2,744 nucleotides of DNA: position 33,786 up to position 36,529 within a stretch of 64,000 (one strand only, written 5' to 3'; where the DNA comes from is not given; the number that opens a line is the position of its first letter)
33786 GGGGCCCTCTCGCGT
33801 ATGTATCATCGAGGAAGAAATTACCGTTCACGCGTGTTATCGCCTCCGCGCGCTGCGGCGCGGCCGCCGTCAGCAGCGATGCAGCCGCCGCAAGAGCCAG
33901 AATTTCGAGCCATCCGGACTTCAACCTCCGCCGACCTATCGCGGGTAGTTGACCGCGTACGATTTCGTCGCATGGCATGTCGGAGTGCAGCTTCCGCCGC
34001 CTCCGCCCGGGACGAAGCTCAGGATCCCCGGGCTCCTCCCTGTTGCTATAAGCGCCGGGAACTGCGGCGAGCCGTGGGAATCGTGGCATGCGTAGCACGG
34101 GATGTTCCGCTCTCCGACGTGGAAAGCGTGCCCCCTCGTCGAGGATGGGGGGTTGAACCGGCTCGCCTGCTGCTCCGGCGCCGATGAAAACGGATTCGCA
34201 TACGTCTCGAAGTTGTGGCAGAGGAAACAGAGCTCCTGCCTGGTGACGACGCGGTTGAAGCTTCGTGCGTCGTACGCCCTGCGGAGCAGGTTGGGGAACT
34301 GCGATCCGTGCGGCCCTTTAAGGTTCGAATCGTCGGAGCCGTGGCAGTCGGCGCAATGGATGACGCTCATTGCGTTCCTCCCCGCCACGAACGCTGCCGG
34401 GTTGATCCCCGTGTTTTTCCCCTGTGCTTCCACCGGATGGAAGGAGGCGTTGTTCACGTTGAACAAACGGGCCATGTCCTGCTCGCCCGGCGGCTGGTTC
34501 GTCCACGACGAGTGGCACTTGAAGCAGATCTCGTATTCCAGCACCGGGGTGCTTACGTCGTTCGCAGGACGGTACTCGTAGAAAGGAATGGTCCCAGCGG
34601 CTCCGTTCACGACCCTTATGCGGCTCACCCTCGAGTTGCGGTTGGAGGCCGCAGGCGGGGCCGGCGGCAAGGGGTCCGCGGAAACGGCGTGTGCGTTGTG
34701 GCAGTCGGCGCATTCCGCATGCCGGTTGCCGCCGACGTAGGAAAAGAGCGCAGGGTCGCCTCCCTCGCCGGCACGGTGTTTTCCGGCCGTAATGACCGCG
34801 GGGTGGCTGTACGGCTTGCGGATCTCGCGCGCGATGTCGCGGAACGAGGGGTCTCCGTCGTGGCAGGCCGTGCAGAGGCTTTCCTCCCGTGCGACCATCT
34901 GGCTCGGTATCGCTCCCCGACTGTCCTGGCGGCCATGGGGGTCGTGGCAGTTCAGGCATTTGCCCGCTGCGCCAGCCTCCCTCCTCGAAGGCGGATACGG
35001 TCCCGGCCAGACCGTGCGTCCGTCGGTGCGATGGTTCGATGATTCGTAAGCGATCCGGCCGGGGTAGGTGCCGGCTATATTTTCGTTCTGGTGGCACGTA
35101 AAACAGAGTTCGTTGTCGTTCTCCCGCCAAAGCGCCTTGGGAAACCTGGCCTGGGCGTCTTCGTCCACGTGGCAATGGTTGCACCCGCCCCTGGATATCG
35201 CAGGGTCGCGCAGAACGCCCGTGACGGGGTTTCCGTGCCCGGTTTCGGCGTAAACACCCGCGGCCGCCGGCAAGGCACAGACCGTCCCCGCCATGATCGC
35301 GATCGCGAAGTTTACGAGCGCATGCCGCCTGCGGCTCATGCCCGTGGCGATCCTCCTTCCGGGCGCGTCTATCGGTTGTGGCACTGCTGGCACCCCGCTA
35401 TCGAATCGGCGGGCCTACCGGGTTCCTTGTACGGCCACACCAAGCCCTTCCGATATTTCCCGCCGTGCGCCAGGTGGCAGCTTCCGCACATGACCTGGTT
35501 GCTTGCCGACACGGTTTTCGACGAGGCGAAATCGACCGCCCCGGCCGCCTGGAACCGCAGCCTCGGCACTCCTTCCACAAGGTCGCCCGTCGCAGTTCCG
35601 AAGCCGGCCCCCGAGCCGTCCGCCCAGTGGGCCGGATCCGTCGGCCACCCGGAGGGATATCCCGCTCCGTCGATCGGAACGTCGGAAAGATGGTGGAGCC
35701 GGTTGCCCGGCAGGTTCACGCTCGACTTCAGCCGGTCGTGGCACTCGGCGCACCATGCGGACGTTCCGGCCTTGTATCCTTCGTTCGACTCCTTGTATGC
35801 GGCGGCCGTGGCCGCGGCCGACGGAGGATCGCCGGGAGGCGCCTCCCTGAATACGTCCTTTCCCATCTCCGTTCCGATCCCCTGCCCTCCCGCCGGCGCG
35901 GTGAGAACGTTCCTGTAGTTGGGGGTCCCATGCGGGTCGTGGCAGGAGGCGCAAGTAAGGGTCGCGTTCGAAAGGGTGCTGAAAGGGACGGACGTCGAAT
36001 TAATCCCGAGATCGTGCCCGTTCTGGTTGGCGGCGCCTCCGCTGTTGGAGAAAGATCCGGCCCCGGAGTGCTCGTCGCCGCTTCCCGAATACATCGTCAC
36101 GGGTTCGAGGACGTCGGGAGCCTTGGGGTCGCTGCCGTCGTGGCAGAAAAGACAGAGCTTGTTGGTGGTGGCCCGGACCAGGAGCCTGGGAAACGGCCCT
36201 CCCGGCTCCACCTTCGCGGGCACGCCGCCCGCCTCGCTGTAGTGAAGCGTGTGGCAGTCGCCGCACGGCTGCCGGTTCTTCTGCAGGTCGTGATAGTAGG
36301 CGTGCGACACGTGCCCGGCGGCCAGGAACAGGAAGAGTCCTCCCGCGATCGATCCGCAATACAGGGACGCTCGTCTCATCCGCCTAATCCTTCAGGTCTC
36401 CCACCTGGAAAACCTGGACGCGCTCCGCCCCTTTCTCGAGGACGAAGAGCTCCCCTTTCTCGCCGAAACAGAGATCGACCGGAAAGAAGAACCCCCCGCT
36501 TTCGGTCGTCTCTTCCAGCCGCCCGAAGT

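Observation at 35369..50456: Divergent OmcS-related hexaheme cytochrome families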

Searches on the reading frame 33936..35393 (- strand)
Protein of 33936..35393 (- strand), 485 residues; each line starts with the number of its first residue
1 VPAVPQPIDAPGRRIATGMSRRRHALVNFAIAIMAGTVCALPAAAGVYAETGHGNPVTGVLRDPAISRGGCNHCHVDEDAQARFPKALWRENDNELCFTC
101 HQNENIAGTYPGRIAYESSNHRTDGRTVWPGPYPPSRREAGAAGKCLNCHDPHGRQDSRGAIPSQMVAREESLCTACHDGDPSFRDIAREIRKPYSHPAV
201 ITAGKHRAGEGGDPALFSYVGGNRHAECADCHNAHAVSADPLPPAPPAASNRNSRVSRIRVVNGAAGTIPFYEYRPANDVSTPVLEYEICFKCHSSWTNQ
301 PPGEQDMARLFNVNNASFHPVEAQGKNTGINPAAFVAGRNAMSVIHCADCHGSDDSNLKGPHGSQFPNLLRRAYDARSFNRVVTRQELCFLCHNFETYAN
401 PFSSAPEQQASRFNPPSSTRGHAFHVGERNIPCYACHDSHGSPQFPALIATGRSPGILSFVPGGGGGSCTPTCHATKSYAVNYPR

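Call 4: search_protein_families(library=pfam, proteins=[window:33936-35393:-], max_evalue=1)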
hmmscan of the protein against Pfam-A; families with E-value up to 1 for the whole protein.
window:33936-35393:- (485 aa): 11 families
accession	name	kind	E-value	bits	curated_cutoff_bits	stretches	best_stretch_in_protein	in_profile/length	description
PF09699.15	Paired_CXXCH_1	-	7.2e-24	83.6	20.6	5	142-180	5-38/41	Doubled CXXCH motif (Paired_CXXCH_1)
PF14522.11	Cytochrome_C7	-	1.4e-12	47.7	24.8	3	143-233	13-67/67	Cytochrome c7 and related cytochrome c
PF22113.1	Mtrc-MtrF_II-IV_dom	-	1.6e-12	47.8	30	2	66-235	4-166/176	Outer membrane cytochrome MtrC/MtrF-like, domains II/IV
PF02085.21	Cytochrom_CIII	-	6.6e-05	23.6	22.9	1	70-105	48-86/101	Class III cytochrome C family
PF14537.11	Cytochrom_c3_2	-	6.8e-05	23.7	25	2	345-441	7-68/79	Cytochrome c3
PF22678.1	Cytochrom_c_NrfB-like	-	0.0014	19.5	27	0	140-182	30-69/89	Cytochrome c-type protein NrfB-like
PF02335.20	Cytochrom_C552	-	0.002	17.6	24.1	1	289-393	89-175/438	Cytochrome c552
PF05495.17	zf-CHY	-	0.12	13.2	31.3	0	145-180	20-51/68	CHY zinc finger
PF01197.23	Ribosomal_L31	-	0.16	12.6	27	0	281-300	26-47/65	Ribosomal protein L31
PF13442.11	Cytochrome_CBB3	-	0.43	11.4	27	1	346-384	13-42/68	Cytochrome C oxidase, cbb3-type, subunit III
PF13435.11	Cytochrome_C554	-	0.86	11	20.8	0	347-395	2-57/84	Cytochrome c554 and c-prime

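Call 5: search_protein_families(library=ncbifam, proteins=[window:33936-35393:-], max_evalue=1)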
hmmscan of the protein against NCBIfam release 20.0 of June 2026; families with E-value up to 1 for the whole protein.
window:33936-35393:- (485 aa): 9 families
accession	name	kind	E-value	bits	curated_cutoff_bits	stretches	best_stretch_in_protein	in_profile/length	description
TIGR01905.1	paired_CXXCH_1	subfamily_domain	1.4e-14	53.7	25.2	3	143-180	6-38/41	doubled CXXCH domain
TIGR03508.1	decahem_SO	subfamily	1.1e-08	34.9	192.2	4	70-104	96-127/258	DmsE family decaheme c-type cytochrome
TIGR03507.1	decahem_SO1788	subfamily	1.4e-06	27.1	209.3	2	67-110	268-311/672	OmcA/MtrC family decaheme c-type cytochrome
NF041028.1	decahem_GSU2203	exception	0.00061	19.1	325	1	70-179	127-208/317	GSU2203 family decaheme c-type cytochrome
TIGR04257.1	nanowire_3heme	domain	0.048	13.8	40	1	144-185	24-65/75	c(7)-type cytochrome triheme domain-containing protein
NF040992.1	MamT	equivalog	0.075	13.4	200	1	127-151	120-144/153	magnetosome protein MamT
TIGR03153.1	cytochr_NrfH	equivalog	0.29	11.2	134.2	0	71-179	31-134/138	cytochrome c nitrite reductase small subunit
TIGR01904.2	GSu_C4xC__C2xCH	domain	0.47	10.2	27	1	68-108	21-63/73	CxxxxCH/CxxCH domain c-type cytochrome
NF008659.0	PRK11659.1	equivalog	0.59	9.8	184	0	346-439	48-119/188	cytochrome c nitrite reductase pentaheme subunit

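Call 88: search_protein_families(library=ncbifam, proteins=[window:33936-35339:-], max_evalue=0.01)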
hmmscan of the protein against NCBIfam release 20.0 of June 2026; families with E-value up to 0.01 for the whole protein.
window:33936-35339:- (467 aa): 4 families
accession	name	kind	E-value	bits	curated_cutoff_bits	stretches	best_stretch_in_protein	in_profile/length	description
TIGR01905.1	paired_CXXCH_1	subfamily_domain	1e-14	54.2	25.2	2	125-162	6-38/41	doubled CXXCH domain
TIGR03508.1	decahem_SO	subfamily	5.9e-09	35.8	192.2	0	127-215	191-249/258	DmsE family decaheme c-type cytochrome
TIGR03507.1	decahem_SO1788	subfamily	7.3e-07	28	209.3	2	49-92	268-311/672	OmcA/MtrC family decaheme c-type cytochrome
NF041028.1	decahem_GSU2203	exception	0.0006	19.1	325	1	52-161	127-208/317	GSU2203 family decaheme c-type cytochrome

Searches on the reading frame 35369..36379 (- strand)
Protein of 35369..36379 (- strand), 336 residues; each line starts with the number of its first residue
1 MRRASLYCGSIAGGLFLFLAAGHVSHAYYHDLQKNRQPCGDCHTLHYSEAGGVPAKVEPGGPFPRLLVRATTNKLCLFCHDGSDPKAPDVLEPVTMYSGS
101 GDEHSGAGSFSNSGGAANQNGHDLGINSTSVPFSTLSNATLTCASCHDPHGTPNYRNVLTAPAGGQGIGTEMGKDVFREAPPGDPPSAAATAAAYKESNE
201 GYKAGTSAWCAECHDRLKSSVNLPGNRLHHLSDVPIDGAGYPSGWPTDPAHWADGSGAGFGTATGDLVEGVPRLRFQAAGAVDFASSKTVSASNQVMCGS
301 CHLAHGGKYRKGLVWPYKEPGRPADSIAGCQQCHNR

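Call 4: search_protein_families(library=pfam, proteins=[window:35369-36379:-], max_evalue=1)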
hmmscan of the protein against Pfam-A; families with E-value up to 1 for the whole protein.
window:35369-36379:- (336 aa): 6 families
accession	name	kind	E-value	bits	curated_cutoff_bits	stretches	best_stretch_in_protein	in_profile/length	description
PF09699.15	Paired_CXXCH_1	-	1.3e-16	60.4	20.6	3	297-335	8-37/41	Doubled CXXCH motif (Paired_CXXCH_1)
PF14522.11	Cytochrome_C7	-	2.9e-06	27.5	24.8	2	291-335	37-67/67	Cytochrome c7 and related cytochrome c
PF14537.11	Cytochrom_c3_2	-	5.8e-05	23.9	25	0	290-335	52-79/79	Cytochrome c3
PF22113.1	Mtrc-MtrF_II-IV_dom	-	0.019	14.9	30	0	194-218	107-131/176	Outer membrane cytochrome MtrC/MtrF-like, domains II/IV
PF22678.1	Cytochrom_c_NrfB-like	-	0.03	15.2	27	0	27-49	49-71/89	Cytochrome c-type protein NrfB-like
PF09086.16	DUF1924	-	0.063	14.1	22.5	0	278-304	9-35/96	Domain of unknown function (DUF1924)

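Call 5: search_protein_families(library=ncbifam, proteins=[window:35369-36379:-], max_evalue=1)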
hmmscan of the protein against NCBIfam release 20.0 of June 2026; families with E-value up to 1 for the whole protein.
window:35369-36379:- (336 aa): 9 families
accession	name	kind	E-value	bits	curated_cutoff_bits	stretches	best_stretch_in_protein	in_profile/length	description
TIGR01905.1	paired_CXXCH_1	subfamily_domain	1.8e-13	50.2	25.2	3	142-158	8-23/41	doubled CXXCH domain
TIGR03508.1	decahem_SO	subfamily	4.7e-08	32.8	192.2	2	24-110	131-202/258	DmsE family decaheme c-type cytochrome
NF041028.1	decahem_GSU2203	exception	1.3e-07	31.2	325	2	32-81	121-156/317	GSU2203 family decaheme c-type cytochrome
TIGR03507.1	decahem_SO1788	subfamily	2e-05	23.3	209.3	2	33-90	266-312/672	OmcA/MtrC family decaheme c-type cytochrome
NF008659.0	PRK11659.1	equivalog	0.0015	18.2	184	0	286-334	66-117/188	cytochrome c nitrite reductase pentaheme subunit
TIGR03806.1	chp_HNE_0200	subfamily_domain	0.027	13.6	313.3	1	190-318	123-241/314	SO2930 family diheme c-type cytochrome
TIGR03146.1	cyt_nit_nrfB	equivalog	0.031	14.6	166.6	0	27-48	100-121/145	cytochrome c nitrite reductase pentaheme subunit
TIGR03153.1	cytochr_NrfH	equivalog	0.04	14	134.2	0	288-311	45-67/138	cytochrome c nitrite reductase small subunit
NF047727.1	4hemeCytCCctA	equivalog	0.32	11.1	180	0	29-54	73-98/109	tetraheme c-type cytochrome CctA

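Call 10: search_solved_structures(query=window:35369-36379:-, max_evalue=10, show_alignments=2)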
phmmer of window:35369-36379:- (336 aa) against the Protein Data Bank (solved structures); distinct sequences matched with E-value up to 10: 21.
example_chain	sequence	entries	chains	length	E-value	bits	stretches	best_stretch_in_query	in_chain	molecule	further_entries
6ef8_A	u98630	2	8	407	2.4e-06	30.2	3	178-308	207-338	C-type cytochrome OmcS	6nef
4o1q_A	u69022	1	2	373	0.036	16.4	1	136-263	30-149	Methylamine utilization protein MauG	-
4l1q_A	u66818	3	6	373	0.043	16.2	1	136-263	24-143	Methylamine utilization protein MauG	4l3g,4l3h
3rn0_A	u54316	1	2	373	0.043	16.2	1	136-263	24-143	Methylamine utilization protein MauG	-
3rn1_A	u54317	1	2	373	0.043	16.2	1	136-263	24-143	Methylamine utilization protein MauG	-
3orv_A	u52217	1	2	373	0.044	16.2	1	136-263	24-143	Methylamine utilization protein mauG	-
3rlm_A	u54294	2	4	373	0.044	16.2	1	136-263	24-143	Methylamine utilization protein MauG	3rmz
3l4m_A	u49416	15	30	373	0.044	16.2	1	136-263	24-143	Methylamine utilization protein mauG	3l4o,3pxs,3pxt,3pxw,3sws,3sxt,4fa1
4y5r_A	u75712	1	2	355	0.046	16.1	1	136-263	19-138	Methylamine utilization protein MauG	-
3sjl_A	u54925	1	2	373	0.071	15.5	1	136-262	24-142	Methylamine utilization protein mauG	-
3svw_A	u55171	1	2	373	0.081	15.3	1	136-251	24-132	Methylamine utilization protein MauG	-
9l94_V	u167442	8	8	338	0.1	14.9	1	184-226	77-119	Large ribosomal subunit protein uL3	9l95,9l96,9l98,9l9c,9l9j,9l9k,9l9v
3sle_A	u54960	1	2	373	0.11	14.9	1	136-220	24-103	Methylamine utilization protein MauG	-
3lxu_X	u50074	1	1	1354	1.1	11.5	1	119-210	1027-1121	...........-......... 2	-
2ot4_A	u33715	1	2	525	3.1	10.1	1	129-334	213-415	Eight-heme nitrite reductase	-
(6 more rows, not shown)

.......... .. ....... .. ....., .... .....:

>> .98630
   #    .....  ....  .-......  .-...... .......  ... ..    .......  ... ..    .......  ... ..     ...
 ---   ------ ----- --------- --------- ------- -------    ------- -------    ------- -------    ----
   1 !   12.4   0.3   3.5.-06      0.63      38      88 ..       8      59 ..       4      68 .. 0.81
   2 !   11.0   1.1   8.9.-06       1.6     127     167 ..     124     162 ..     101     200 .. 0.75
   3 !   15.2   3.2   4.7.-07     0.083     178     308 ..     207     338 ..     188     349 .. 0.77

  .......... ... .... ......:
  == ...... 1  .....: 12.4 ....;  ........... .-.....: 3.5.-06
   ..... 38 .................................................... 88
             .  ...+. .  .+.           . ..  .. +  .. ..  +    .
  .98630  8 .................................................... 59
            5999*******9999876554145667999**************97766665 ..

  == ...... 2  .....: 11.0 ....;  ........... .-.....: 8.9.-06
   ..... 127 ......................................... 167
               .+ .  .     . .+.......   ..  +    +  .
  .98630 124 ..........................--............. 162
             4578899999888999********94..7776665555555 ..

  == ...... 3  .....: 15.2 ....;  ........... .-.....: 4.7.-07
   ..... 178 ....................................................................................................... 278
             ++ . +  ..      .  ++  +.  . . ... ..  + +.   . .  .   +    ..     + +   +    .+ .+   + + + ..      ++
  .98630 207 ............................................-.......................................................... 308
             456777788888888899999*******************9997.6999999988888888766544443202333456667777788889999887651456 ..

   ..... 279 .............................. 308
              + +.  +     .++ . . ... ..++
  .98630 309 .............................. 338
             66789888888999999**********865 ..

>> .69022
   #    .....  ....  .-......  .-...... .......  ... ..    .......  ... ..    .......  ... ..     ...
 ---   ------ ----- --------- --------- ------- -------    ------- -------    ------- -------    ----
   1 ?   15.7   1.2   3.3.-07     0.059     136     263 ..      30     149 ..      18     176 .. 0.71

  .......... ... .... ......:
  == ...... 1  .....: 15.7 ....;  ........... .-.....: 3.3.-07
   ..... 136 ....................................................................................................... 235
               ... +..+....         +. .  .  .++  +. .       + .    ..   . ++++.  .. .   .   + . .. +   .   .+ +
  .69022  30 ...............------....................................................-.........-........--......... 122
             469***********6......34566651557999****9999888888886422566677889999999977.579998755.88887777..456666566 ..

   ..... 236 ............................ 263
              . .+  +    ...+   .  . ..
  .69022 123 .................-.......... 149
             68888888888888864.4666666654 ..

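Call 24: find_homologous_proteins(query=window:35369-36379:-, max_evalue=0.001)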
Query window:35369-36379:- (336 aa): 196 proteins with E <= 0.001 among 5703 candidates; the best 120 are listed.
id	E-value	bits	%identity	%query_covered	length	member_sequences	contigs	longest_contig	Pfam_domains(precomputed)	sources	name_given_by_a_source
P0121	2.9e-232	788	100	100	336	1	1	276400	PF09699.16,PF14522.12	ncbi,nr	ncbi:MAG: hypothetical protein HY896_06775 [Deltaproteobacteria bacterium]|nr:hypothetical protein [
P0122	1.9e-193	661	84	100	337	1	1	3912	PF09699.16,PF14522.12,PF22113.2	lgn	-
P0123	3.4e-176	604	76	100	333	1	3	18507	PF09699.16,PF14522.12,PF22113.2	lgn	-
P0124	4.7e-170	584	74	99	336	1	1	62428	PF09699.16,PF14522.12,PF22113.2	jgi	jgi:hypothetical protein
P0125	3.1e-168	578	77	91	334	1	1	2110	PF09699.16,PF14522.12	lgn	-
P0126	1.9e-167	575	73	100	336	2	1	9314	PF09699.16,PF14522.12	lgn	-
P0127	3.2e-161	555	70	100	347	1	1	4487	PF09699.16,PF14522.12,PF22113.2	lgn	-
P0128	8.6e-160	550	70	99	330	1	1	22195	PF09699.16,PF14522.12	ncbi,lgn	-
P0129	1.7e-159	549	71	97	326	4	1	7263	PF09699.16,PF14522.12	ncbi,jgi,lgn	jgi:hypothetical protein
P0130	4.7e-159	547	71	99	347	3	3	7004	PF09699.16,PF14522.12,PF22113.2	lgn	-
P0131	3.5e-158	545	75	93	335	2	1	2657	PF09699.16,PF14522.12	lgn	-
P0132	7.8e-158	543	69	99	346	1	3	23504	PF09699.16,PF14537.12,PF14522.12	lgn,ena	-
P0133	3.3e-157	541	69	99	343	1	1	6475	PF09699.16,PF14537.12,PF14522.12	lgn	-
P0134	6.8e-157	540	69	100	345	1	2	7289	PF09699.16,PF14522.12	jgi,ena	jgi:hypothetical protein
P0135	2.9e-156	538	70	100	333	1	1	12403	PF09699.16,PF14522.12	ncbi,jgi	jgi:hypothetical protein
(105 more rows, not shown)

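Call 68: predict_structure(alignment_id=A2)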
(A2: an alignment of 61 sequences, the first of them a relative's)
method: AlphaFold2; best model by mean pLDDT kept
length: 336 residues; sequences in the alignment: 61
mean_pLDDT: 58.4   pTM: 0.53
mean pLDDT of the five models: 58.4, 55.9, 52.2, 49.7, 47.5
residues with pLDDT >= 90: 6; 70-90: 104; 50-70: 98; < 50: 128
segments of 3 or more residues with pLDDT < 50: 26-126, 177-186, 263-268, 304-307, 310-313
pLDDT, mean of each block of 10 residues (from residue 1): 82 87 49 44 37 39 40 36 34 32 30 35 49 66 52 58 69 51 51 61 71 79 75 79 82 81 49 69 68 78 50 57 73 84
secondary structure, 60 per line:
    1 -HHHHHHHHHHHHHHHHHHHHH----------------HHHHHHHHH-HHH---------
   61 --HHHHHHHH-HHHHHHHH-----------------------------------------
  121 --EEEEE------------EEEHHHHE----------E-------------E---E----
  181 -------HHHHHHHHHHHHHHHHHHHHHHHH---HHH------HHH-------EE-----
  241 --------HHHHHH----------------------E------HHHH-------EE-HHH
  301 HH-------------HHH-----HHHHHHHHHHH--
elements in order: H2-22 H39-47 H63-70 H72-79 E123-127 E140-142 H143-146 H188-211 H249-254 H284-287 H298-302 H324-334

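Call 82: search_solved_structures(query=A2, max_evalue=0.01, show_alignments=1)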
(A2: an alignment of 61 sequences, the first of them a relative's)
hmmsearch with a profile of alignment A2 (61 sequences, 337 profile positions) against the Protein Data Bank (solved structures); distinct sequences matched with E-value up to 0.01: 1.
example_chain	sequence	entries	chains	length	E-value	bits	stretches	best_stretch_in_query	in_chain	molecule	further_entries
6ef8_A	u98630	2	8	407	1.7e-12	49.9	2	183-314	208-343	C-type cytochrome OmcS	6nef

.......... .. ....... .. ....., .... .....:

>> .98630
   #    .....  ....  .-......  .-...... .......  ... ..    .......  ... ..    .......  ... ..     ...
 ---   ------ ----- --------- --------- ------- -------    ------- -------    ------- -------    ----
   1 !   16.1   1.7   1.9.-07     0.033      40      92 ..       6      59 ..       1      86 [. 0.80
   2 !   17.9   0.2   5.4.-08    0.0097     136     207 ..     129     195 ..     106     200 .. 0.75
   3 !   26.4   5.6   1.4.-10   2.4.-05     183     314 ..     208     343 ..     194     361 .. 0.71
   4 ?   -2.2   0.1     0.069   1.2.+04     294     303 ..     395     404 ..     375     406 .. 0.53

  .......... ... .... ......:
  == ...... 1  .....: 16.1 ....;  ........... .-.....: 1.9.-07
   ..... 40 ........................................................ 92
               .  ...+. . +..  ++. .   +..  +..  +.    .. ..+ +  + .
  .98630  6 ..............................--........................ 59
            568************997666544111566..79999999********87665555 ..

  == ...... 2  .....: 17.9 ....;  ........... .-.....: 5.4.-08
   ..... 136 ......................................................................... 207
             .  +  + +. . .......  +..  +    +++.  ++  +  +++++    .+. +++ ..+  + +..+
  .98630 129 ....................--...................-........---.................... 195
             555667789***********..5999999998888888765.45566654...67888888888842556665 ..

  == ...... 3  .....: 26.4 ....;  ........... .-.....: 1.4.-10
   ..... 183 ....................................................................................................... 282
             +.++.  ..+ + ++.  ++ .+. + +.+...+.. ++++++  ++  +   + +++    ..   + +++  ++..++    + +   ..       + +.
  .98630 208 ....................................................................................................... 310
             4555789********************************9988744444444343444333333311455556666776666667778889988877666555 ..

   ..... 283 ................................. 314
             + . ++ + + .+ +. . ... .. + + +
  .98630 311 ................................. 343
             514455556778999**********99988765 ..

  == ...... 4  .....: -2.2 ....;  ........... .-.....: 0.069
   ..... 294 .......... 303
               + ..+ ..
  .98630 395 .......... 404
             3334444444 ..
